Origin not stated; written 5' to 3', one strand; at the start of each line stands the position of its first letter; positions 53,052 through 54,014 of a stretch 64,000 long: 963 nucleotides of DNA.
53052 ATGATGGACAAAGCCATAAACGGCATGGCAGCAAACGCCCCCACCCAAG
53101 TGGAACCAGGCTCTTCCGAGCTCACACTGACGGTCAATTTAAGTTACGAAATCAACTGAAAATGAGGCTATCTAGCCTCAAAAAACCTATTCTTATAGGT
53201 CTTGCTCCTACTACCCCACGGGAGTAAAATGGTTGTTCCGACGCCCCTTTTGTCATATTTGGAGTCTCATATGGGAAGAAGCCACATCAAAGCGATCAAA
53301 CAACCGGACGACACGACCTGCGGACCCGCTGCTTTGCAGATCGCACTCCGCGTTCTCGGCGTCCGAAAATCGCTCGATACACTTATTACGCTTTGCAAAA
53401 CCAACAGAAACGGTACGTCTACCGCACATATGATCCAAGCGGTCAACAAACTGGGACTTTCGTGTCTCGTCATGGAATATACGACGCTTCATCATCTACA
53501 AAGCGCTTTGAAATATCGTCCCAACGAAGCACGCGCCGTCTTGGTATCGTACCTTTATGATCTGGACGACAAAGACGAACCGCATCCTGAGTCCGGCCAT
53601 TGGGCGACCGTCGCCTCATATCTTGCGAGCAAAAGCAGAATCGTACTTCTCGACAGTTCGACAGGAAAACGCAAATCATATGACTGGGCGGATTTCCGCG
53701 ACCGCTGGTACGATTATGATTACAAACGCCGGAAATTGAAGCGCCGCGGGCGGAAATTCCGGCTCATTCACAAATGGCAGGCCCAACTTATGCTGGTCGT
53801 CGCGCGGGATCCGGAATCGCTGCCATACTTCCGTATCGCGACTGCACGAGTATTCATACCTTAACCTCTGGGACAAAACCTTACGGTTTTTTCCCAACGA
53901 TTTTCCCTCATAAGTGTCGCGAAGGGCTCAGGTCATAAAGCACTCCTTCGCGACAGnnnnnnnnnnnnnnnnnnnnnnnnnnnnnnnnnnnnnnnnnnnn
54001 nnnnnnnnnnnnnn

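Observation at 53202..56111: Convergent cassette: C39/BtrH-like cysteine peptidase, a Ddl-family ATP-grasp ligase with an atypical N-terminus, and an elongated CPBP (Abi) protease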

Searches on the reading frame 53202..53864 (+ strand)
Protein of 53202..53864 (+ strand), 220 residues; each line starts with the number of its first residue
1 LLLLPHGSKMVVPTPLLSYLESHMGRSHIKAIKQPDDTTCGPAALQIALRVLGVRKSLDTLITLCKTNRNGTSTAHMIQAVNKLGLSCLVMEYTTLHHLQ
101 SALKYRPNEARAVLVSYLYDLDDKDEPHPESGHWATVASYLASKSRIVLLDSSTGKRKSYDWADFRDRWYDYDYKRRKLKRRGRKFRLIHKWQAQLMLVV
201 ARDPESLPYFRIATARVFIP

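Call 3: search_protein_families(library=pfam, proteins=[window:53202-53864:+], max_evalue=0.1)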
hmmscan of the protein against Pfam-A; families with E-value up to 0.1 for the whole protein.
window:53202-53864:+ (220 aa): 5 families
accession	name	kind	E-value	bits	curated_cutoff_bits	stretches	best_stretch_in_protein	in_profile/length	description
PF03412.21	Peptidase_C39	-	4.3e-10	40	22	1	29-169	2-121/133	Peptidase C39 family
PF13529.12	Peptidase_C39_2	-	0.00013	23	24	1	29-152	3-142/143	Peptidase_C39 like family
PF11814.14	DUF3335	-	0.0024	17.8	25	0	33-59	5-31/206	Peptidase_C39 like family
PF21646.3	ACTMAP-like_C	-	0.0028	18.5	27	1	33-138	5-118/121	Actin maturation protease-like, C-terminal domain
PF05023.20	Phytochelatin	-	0.0087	15.7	24.9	0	37-166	47-191/210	Phytochelatin synthase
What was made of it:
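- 53271..53864 (+): Stand-alone soluble C39-fold cysteine peptidase, 197 aa. Longer ORF variants start at 53202 (TTG) or 53229 (ATG). PF03412 at E 4e-10 (call 3).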

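Call 4: search_protein_families(library=ncbifam, proteins=[window:53202-53864:+], max_evalue=0.1)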
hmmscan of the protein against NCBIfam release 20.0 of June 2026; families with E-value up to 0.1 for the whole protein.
window:53202-53864:+ (220 aa): 3 families
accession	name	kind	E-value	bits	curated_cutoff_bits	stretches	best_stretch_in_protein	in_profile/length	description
NF033920.0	C39_PA2778_fam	equivalog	1e-05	25.1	150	1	37-171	12-136/255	PA2778 family cysteine peptidase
TIGR01193.1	bacteriocin_ABC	subfamily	2.5e-05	23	523.85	1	34-91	1-58/708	peptide cleavage/export ABC transporter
TIGR03796.1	NHLM_micro_ABC1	equivalog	0.00023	19.5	853.3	1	31-89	4-62/710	NHLP family bacteriocin export ABC transporter peptidase/permease/ATPase subunit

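Call 10: search_solved_structures(query=window:53202-53864:+, show_alignments=2, max_evalue=1)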
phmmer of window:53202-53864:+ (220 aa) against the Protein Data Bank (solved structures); distinct sequences matched with E-value up to 1: 10.
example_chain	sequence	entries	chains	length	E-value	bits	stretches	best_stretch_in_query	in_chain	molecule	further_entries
3k8u_A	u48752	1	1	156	3.1e-06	30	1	24-88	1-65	Putative ABC transporter, ATP-binding protein ComA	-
5xe8_A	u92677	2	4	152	0.00014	24.6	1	30-88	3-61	Putative ABC transporter, ATP-binding protein ComA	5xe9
8vp3_A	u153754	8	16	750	0.12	15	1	30-88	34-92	ABC-type bacteriocin transporter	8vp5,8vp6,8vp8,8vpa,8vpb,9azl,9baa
4s0f_A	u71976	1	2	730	0.14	14.7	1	30-88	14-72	ABC-type bacteriocin transporter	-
4ry2_A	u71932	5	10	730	0.14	14.7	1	30-88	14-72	ABC-type bacteriocin transporter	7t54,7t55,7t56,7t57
6mpz_A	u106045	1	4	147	0.21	14.2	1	24-90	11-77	Double Glycine Motif Protease domain from AMS/PCAT Transporter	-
7n87_A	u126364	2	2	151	0.24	14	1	30-89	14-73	ABC-type bacteriocin transporter | Peptidase C39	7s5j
23vw_A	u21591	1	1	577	0.37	13.4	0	153-208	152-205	CRISPR-associated DNA-binding protein Cas12m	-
6w0v_A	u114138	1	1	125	0.63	12.6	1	181-216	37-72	Pyocin S8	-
4mo2_B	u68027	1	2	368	0.96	12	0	101-214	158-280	UDP-galactopyranose mutase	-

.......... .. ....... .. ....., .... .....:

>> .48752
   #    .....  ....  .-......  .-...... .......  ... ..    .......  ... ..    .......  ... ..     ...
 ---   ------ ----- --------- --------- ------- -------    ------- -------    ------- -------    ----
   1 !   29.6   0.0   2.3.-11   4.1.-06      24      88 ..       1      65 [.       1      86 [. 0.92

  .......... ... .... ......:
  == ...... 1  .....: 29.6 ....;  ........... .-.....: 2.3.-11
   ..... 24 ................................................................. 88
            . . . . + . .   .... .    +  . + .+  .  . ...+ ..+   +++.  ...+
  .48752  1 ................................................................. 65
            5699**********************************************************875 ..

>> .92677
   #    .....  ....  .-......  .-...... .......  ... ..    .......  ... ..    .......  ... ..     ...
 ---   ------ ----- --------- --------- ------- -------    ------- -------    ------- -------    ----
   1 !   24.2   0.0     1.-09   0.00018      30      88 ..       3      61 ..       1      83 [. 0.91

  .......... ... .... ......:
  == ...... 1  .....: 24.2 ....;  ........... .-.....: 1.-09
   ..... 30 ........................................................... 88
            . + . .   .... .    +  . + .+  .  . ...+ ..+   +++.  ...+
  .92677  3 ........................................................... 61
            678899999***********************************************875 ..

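Call 16: find_homologous_proteins(query=window:53271-53864:+)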
Query window:53271-53864:+ (197 aa): 364 proteins with E <= 0.001 among 588 candidates; the best 120 are listed.
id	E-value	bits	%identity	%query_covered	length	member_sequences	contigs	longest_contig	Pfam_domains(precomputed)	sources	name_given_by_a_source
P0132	5.4e-129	445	100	100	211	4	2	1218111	PF13529.14,PF03412.22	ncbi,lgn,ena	-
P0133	9.3e-115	399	87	100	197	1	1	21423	PF13529.14,PF03412.22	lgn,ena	-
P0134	2.2e-113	394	87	100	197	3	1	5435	PF13529.14,PF03412.22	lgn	-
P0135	9.5e-112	389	85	100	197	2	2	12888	PF13529.14,PF03412.22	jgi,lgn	jgi:ABC-type bacteriocin/lantibiotic exporter with double-glycine peptidase domain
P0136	1.5e-111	388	86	100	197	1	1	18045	PF13529.14,PF03412.22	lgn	-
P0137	1.6e-111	388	85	100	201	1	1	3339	PF13529.14,PF03412.22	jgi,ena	-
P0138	2.1e-104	365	79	100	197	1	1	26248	PF13529.14,PF03412.22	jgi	jgi:ABC-type bacteriocin/lantibiotic exporter with double-glycine peptidase domain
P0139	8.1e-104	363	78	100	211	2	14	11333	PF13529.14,PF03412.22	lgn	-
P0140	8.0e-103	360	80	100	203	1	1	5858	PF13529.14,PF03412.22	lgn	-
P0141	2.2e-102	358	78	100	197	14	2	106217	PF13529.14,PF03412.22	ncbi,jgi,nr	ncbi:hypothetical protein KBC80_05335 [Candidatus Woesebacteria bacterium]|jgi:ABC-type bacteriocin/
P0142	2.5e-102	358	79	100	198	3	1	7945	PF13529.14,PF03412.22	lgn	-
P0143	1.8e-101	355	78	100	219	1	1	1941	PF13529.14,PF03412.22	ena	-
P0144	2.1e-101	355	77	100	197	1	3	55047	PF13529.14,PF03412.22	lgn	-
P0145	3.7e-101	354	77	100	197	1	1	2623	PF13529.14,PF03412.22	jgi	jgi:ABC-type bacteriocin/lantibiotic exporter with double-glycine peptidase domain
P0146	5.3e-101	354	76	100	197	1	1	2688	PF13529.14,PF03412.22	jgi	jgi:ABC-type bacteriocin/lantibiotic exporter with double-glycine peptidase domain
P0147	1.5e-100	353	79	100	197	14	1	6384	PF13529.14,PF03412.22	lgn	-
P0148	2.6e-100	352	77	100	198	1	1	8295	PF13529.14,PF03412.22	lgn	-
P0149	4.3e-99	348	76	100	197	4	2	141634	PF13529.14,PF03412.22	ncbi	-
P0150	3.4e-98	345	76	100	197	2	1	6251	PF03412.22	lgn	-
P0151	4.4e-98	344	77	100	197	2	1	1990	PF13529.14,PF03412.22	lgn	-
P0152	9.7e-98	343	76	100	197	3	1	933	PF13529.14,PF03412.22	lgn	-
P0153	1.0e-97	343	76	100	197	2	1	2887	PF13529.14,PF03412.22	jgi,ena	-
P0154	1.1e-97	343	77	100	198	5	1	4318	PF13529.14,PF03412.22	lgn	-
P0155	2.1e-97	342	76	100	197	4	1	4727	PF13529.14,PF03412.22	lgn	-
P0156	8.1e-97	340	74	100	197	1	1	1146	PF13529.14,PF03412.22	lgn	-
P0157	2.9e-96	339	76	100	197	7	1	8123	PF13529.14,PF03412.22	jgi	-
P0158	4.4e-96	338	76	100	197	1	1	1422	PF13529.14,PF03412.22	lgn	-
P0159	6.4e-96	337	72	100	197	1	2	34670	PF13529.14,PF03412.22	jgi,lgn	-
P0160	1.1e-95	337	74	100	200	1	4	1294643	PF13529.14,PF03412.22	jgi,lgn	jgi:ABC-type bacteriocin/lantibiotic exporter with double-glycine peptidase domain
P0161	1.5e-95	336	75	100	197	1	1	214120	PF13529.14,PF03412.22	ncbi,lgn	-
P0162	1.8e-95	336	73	99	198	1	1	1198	PF13529.14,PF03412.22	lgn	-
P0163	2.0e-95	336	74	100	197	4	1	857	PF13529.14,PF03412.22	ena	-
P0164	6.4e-95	334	76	100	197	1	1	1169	PF13529.14,PF03412.22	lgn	-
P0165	1.2e-94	333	76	100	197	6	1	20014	PF13529.14,PF03412.22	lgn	-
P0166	3.8e-94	332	73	100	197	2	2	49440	PF13529.14,PF03412.22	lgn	-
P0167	6.6e-94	331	74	100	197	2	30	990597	PF13529.14,PF03412.22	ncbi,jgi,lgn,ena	ncbi:MAG: cysteine peptidase family C39 domain-containing protein [Patescibacteria group bacterium]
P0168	2.1e-93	329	74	100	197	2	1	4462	PF13529.14,PF03412.22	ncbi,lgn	-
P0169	3.7e-93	328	74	100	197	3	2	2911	PF13529.14,PF03412.22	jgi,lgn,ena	jgi:ABC-type bacteriocin/lantibiotic exporter with double-glycine peptidase domain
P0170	6.4e-93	328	71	100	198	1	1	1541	PF13529.14,PF03412.22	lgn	-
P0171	2.2e-92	326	71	99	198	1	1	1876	PF13529.14,PF03412.22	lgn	-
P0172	2.7e-92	326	77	95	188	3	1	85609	PF13529.14,PF03412.22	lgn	-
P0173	3.4e-92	325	71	99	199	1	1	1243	PF13529.14,PF03412.22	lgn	-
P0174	2.0e-91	323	70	100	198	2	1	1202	PF13529.14,PF03412.22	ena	-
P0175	2.1e-91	323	72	100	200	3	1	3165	PF13529.14,PF03412.22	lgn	-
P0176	2.9e-91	322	72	99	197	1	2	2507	PF13529.14,PF03412.22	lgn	-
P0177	3.3e-91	322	70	100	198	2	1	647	PF13529.14,PF03412.22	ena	-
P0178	5.7e-91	321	69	100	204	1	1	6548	PF13529.14,PF03412.22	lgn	-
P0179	9.0e-91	321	68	99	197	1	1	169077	PF13529.14,PF03412.22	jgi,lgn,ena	-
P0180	9.5e-91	321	69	100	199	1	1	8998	PF13529.14,PF03412.22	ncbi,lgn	ncbi:MAG: cysteine peptidase family C39 domain-containing protein [Patescibacteria group bacterium]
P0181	1.3e-90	320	71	99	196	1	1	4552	PF13529.14,PF03412.22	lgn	-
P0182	4.1e-90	318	77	95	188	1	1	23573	PF13529.14,PF03412.22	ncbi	-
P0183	5.8e-90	318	70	100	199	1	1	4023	PF13529.14,PF03412.22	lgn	-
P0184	1.1e-89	317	69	99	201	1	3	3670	PF13529.14,PF03412.22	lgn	-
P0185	1.1e-89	317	68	100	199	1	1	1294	PF13529.14,PF03412.22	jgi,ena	-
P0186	1.8e-89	316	66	100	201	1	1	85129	PF13529.14,PF03412.22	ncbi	-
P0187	1.9e-89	316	70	100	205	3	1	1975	PF13529.14,PF03412.22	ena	-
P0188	1.9e-89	316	70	99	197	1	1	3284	PF13529.14,PF03412.22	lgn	-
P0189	2.8e-89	316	68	100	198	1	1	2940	PF13529.14,PF03412.22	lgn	-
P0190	3.2e-89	315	71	100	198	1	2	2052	PF13529.14,PF03412.22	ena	-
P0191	4.2e-89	315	69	100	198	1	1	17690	PF13529.14,PF03412.22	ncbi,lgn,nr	ncbi:cysteine peptidase family C39 domain-containing protein [Patescibacteria group bacterium]|nr:cy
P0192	4.2e-89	315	69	100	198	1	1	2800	PF13529.14,PF03412.22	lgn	-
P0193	4.3e-89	315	70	99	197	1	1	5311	PF13529.14,PF03412.22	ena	-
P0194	7.4e-89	314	68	100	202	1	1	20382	PF13529.14,PF03412.22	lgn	-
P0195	8.0e-89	314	70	99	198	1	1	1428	PF13529.14,PF03412.22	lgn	-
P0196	8.5e-89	314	68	100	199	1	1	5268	PF13529.14,PF03412.22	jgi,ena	-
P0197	9.3e-89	314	69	99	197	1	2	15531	PF13529.14,PF03412.22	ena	-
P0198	9.9e-89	314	69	100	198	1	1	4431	PF13529.14,PF03412.22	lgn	-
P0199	1.0e-88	314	67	99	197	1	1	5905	PF13529.14,PF03412.22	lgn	-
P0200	1.4e-88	313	70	99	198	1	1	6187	PF13529.14,PF03412.22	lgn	-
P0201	1.4e-88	313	69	100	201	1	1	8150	PF13529.14,PF03412.22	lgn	-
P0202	1.5e-88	313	68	100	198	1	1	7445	PF13529.14,PF03412.22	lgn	-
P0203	1.5e-88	313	69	100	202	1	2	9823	PF13529.14,PF03412.22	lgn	-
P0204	1.5e-88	313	69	99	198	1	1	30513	PF13529.14,PF03412.22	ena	-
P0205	1.6e-88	313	68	100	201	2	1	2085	PF13529.14,PF03412.22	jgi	-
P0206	1.9e-88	313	71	96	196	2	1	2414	PF13529.14,PF03412.22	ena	-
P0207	2.0e-88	313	70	99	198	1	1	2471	PF13529.14,PF03412.22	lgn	-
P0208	2.2e-88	313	69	99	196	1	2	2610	PF13529.14,PF03412.22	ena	-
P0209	2.2e-88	313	68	100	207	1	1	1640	PF13529.14,PF03412.22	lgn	-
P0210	2.7e-88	312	68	100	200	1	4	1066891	PF13529.14,PF03412.22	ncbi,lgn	-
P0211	3.3e-88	312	70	100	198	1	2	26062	PF13529.14,PF03412.22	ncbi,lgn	-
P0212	4.0e-88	312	68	100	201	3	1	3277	PF13529.14,PF03412.22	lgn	-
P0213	4.4e-88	312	68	99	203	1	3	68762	PF13529.14,PF03412.22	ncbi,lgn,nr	ncbi:C39 family peptidase [Candidatus Gottesmanbacteria bacterium]|nr:C39 family peptidase [Candidat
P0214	4.7e-88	312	69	99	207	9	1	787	PF13529.14,PF03412.22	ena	-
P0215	4.8e-88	312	68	100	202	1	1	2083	PF13529.14,PF03412.22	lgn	-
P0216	6.3e-88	311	66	100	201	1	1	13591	PF13529.14,PF03412.22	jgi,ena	-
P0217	6.4e-88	311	68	100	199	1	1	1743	PF13529.14,PF03412.22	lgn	-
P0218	6.8e-88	311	67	99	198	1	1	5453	PF13529.14,PF03412.22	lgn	-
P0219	7.0e-88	311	69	99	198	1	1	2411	PF13529.14,PF03412.22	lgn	-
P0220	8.3e-88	311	69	99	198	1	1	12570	PF13529.14,PF03412.22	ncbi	-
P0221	8.3e-88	311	68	99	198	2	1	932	PF13529.14,PF03412.22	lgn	-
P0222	9.4e-88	311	68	99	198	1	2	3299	PF13529.14,PF03412.22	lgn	-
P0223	9.6e-88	311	68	100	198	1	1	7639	PF13529.14,PF03412.22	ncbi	-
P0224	9.7e-88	311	69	99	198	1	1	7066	PF13529.14,PF03412.22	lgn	-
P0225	1.1e-87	311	68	100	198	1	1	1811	PF13529.14,PF03412.22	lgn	-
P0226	1.1e-87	311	69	100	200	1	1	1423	PF13529.14,PF03412.22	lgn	-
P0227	1.1e-87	310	69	99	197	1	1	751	PF13529.14,PF03412.22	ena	-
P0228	1.2e-87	310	68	99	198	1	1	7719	PF13529.14,PF03412.22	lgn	-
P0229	1.3e-87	310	69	100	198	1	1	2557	PF13529.14,PF03412.22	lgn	-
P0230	1.4e-87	310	68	100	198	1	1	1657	PF13529.14,PF03412.22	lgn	-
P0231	1.4e-87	310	66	100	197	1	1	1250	PF13529.14,PF03412.22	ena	-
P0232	1.7e-87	310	68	99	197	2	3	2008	PF13529.14,PF03412.22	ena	-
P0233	1.8e-87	310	69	100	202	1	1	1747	PF13529.14,PF03412.22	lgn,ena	-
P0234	2.0e-87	310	68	99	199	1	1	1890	PF13529.14,PF03412.22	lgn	-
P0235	2.6e-87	309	65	100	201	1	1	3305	PF13529.14,PF03412.22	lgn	-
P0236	2.8e-87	309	68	99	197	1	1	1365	PF13529.14,PF03412.22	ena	-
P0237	3.0e-87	309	69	99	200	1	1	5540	PF13529.14,PF03412.22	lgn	-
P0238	3.4e-87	309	68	100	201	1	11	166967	PF13529.14,PF03412.22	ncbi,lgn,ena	ncbi:MAG: cysteine peptidase family C39 domain-containing protein [Patescibacteria group bacterium]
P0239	4.5e-87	309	67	100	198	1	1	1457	PF13529.14,PF03412.22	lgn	-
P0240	4.5e-87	309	68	100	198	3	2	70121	PF13529.14,PF03412.22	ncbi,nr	ncbi:hypothetical protein HY086_04385 [Candidatus Gottesmanbacteria bacterium]|nr:hypothetical prote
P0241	4.5e-87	309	68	100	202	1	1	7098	PF13529.14,PF03412.22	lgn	-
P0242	4.6e-87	308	67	100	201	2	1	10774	PF13529.14,PF03412.22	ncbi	-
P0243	6.1e-87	308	67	99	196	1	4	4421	PF13529.14,PF03412.22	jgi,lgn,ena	-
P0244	7.5e-87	308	68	99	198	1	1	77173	PF13529.14,PF03412.22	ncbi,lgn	-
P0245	9.5e-87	307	67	99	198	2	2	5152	PF13529.14,PF03412.22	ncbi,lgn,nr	ncbi:C39 family peptidase [Candidatus Gottesmanbacteria bacterium]|nr:C39 family peptidase [Candidat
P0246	1.1e-86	307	69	99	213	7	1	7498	PF13529.14,PF03412.22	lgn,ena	-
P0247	1.2e-86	307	65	100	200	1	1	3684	PF13529.14,PF03412.22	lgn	-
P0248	1.3e-86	307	67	100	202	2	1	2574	PF13529.14,PF03412.22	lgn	-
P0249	1.5e-86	307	66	100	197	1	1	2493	PF13529.14,PF03412.22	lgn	-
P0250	1.5e-86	307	68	99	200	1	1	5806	PF13529.14,PF03412.22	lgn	-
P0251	2.0e-86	306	70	99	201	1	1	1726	PF13529.14,PF03412.22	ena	-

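Call 48: predict_structure(alignment_id=A4)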
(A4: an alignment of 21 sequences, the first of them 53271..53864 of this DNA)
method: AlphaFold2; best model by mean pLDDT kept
length: 197 residues; sequences in the alignment: 21
mean_pLDDT: 78.5   pTM: 0.78
mean pLDDT of the five models: 78.5, 78.5, 76.9, 69.9, 67.6
residues with pLDDT >= 90: 71; 70-90: 69; 50-70: 37; < 50: 20
segments of 3 or more residues with pLDDT < 50: 1-4, 104-109, 149-153, 165-168
pLDDT, mean of each block of 10 residues (from residue 1): 52 74 93 94 79 91 93 90 91 66 51 86 85 83 65 58 50 88 93 93
secondary structure, 60 per line:
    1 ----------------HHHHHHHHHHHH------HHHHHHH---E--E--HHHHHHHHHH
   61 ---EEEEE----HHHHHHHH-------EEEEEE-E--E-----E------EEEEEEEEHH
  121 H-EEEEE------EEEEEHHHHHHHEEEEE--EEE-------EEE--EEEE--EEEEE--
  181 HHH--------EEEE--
elements in order: H17-28 H35-41 H51-60 E64-68 H73-80 E88-93 E111-118 E123-127 E134-138 H139-145 E146-150 E153-155 E163-165 E168-171 E174-178 E192-195

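Call 52: fold_search(model_id=the predicted structure, library=pdb)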
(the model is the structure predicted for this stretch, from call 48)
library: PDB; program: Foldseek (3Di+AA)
matches with E <= 10: 1113; with E <= 0.001: 40
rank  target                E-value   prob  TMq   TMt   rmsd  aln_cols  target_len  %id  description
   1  3k8u                  4.2e-07  1.00  0.58  0.82   4.5       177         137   18  Crystal Structure of the Peptidase Domain of Streptococcus ComA, a Bi-functional ABC Transporter Involved in Quorum Sens (released 2010-02-23)
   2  5xe9_A                1.6e-06  1.00  0.58  0.82   3.8       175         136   18  Crystal Structure of the Complex of the Peptidase Domain of Streptococcus mutans ComA with a Small Molecule Inhibitor. (released 2017-06-28)
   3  5xe8_A                2.1e-06  1.00  0.54  0.77   3.8       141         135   22  Crystal Structure of the Peptidase Domain of Streptococcus mutans ComA (released 2017-06-28)
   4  7t55_A                2.7e-06  1.00  0.55  0.17   7.6       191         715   18  Cryo-EM structure of PCAT1 in the inward-facing wide conformation under ATP turnover condition (released 2022-02-02)
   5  8vp5_B                3.2e-06  1.00  0.53  0.16   5.6       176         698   18  Cryo-EM structure of the ABC transporter PCAT1 bound with ADP and Substrate (released 2024-10-30)
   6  6v9z_A                3.8e-06  1.00  0.56  0.17   6.6       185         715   16  Cryo-EM structure of PCAT1 bound to its CtA peptide substrate (released 2020-01-22)
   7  9azl_A                4.9e-06  1.00  0.54  0.16   5.0       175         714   18  Cryo-EM structure of the ABC transporter PCAT1 bound with MgADP class1 (released 2024-10-30)
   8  7n87_MODEL_1_A        4.9e-06  1.00  0.55  0.69   8.5       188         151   17  Solution NMR structure of peptidase domain from Clostridium thermocellum PCAT1 (released 2021-12-29)
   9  8vp6_B                5.2e-06  1.00  0.53  0.18   5.8       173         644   20  Cryo-EM structure of the ABC transporter PCAT1 bound with Mg_class_2 (released 2024-10-30)
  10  8vp5_A                6.7e-06  1.00  0.55  0.17   8.2       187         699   18  Cryo-EM structure of the ABC transporter PCAT1 bound with ADP and Substrate (released 2024-10-30)
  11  8vp6_A                7.6e-06  1.00  0.56  0.19   4.3       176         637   18  Cryo-EM structure of the ABC transporter PCAT1 bound with Mg_class_2 (released 2024-10-30)
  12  4ry2_A                1.3e-05  1.00  0.58  0.17   7.5       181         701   17  Crystal structure of the peptidase-containing ABC transporter PCAT1 (released 2015-07-22)
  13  6mpz_B                1.6e-05  1.00  0.56  0.77   6.0       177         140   13  Crystal structure of a double glycine motif protease from AMS/PCAT transporter in complex with the leader peptide (released 2019-02-06)
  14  6mpz_D                1.6e-05  1.00  0.53  0.73   6.6       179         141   13  Crystal structure of a double glycine motif protease from AMS/PCAT transporter in complex with the leader peptide (released 2019-02-06)
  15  6mpz_A                2.5e-05  1.00  0.56  0.76   6.0       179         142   13  Crystal structure of a double glycine motif protease from AMS/PCAT transporter in complex with the leader peptide (released 2019-02-06)
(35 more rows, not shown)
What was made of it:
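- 53271..53864 (+): The AF2 model (pLDDT 78.5) best matches the ComA, PCAT1 and LahT150 peptidase domains, TM 0.77-0.82 (calls 48, 52).
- On Peptidase C39 (PF03412): Foldseek places the ComA, PCAT1 and LahT150 peptidase domains at the top (call 52).
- Closest known: Double-glycine peptidase domains of PCAT/AMS ABC transporters. Same: These are the best sequence matches (3k8u, E 3e-6) and the best structural matches (TM 0.77-0.82) (calls 10, 52).
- The peptidase model also resembles the pseudomurein endoisopeptidase PeiR (call 52).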

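Call 53: search_protein_representatives(protein=window:53271-53864:+)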
Query: 197 residues. Proteins with E-value up to 0.001 (for the whole library): 208; up to 1e-10: 22; up to 1e-30: 17. The best 150 are listed.
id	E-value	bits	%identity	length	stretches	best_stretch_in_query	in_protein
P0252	2.3e-79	281.7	64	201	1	1-197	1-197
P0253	3.5e-63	228.9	55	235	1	1-197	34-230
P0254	3.7e-63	228.8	51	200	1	1-197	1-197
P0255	7.8e-57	208.2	51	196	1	1-195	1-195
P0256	3.5e-53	196.3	48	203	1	1-197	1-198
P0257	3.5e-53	196.3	48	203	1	1-185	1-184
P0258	1.6e-52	194.1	48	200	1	1-196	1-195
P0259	9.2e-48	178.6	50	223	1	1-197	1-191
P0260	1.7e-46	174.5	58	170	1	1-154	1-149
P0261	4.7e-46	173.0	50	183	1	30-195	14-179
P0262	3.3e-44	167.0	44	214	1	1-197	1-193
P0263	2.5e-43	164.2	43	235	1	1-185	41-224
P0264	4.2e-42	160.2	43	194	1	1-197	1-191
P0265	1.8e-41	158.1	78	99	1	1-99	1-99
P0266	1.2e-40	155.4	40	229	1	2-197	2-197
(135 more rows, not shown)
